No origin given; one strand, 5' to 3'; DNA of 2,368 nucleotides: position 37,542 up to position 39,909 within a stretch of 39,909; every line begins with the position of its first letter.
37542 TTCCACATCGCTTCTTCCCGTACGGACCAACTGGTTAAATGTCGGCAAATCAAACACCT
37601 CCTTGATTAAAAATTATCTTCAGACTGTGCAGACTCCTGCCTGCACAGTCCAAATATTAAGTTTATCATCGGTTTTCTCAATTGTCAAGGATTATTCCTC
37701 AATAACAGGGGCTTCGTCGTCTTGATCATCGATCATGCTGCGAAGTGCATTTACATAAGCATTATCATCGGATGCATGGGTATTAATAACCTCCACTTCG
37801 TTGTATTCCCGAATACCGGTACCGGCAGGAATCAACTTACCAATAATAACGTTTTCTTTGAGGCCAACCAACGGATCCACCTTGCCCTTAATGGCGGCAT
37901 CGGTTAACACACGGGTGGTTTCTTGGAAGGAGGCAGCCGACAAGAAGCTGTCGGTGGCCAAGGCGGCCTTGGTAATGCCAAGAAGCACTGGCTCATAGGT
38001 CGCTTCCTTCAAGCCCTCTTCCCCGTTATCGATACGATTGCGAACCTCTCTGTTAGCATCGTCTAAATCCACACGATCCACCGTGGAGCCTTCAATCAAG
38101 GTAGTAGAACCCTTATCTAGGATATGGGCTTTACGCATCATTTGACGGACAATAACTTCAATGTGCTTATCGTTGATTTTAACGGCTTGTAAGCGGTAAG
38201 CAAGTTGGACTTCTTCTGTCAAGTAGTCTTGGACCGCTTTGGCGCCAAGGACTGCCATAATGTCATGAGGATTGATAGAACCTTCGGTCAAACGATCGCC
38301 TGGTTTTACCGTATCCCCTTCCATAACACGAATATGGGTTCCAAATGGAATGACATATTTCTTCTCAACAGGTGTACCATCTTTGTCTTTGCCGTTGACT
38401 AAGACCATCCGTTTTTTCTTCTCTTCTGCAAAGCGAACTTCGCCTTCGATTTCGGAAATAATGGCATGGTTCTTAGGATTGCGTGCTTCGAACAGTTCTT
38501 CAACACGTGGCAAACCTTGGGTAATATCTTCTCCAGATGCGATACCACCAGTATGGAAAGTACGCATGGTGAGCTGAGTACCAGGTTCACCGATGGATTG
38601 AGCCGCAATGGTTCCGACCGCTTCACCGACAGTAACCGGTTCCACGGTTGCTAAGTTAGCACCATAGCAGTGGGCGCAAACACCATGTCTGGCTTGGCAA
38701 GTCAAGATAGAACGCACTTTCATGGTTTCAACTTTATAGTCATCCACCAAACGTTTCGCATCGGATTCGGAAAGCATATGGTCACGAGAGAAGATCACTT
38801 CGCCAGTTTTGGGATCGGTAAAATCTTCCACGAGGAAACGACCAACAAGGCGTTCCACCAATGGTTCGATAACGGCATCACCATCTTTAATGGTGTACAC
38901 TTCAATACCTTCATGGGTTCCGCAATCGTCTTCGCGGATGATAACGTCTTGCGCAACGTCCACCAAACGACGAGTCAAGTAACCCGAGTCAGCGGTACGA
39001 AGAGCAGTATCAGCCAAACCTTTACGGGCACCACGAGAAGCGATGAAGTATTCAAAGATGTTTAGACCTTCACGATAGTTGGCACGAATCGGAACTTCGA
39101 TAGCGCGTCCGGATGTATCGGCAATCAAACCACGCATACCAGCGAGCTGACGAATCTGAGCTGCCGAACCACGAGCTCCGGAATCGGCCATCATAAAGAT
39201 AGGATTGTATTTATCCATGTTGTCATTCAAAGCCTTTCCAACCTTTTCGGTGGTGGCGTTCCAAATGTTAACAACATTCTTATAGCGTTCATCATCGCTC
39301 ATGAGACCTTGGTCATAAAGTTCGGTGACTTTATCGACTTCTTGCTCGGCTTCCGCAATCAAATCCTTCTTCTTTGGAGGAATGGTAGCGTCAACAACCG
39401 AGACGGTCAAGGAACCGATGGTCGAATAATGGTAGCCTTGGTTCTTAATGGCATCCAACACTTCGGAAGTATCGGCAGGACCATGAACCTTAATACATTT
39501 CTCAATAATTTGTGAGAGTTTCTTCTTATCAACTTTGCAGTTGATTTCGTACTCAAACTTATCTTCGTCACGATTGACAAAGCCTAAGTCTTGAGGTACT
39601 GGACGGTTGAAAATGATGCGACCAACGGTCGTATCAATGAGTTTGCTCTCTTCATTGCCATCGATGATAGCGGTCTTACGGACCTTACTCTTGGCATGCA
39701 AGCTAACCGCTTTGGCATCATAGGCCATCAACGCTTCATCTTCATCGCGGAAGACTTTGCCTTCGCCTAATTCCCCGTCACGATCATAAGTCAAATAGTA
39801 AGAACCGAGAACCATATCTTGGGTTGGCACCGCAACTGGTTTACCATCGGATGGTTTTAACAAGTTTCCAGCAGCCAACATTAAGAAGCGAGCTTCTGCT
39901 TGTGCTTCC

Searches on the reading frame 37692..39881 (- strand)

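Call 57: search_protein_families(library=pfam, proteins=[window:37692-39881:-], max_evalue=0.00001)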
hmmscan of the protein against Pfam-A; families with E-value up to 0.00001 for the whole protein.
window:37692-39881:- (729 aa): 3 families
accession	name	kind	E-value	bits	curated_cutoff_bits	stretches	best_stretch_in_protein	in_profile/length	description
PF04998.22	RNA_pol_Rpb1_5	-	4.8e-66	223.4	28.5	1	272-638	1-261/267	RNA polymerase Rpb1, domain 5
PF04983.23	RNA_pol_Rpb1_3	-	2.6e-27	96.1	28.9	1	6-164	1-161/162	RNA polymerase Rpb1, domain 3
PF05000.22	RNA_pol_Rpb1_4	-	7.5e-16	58.4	24.8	1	196-259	3-81/107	RNA polymerase Rpb1, domain 4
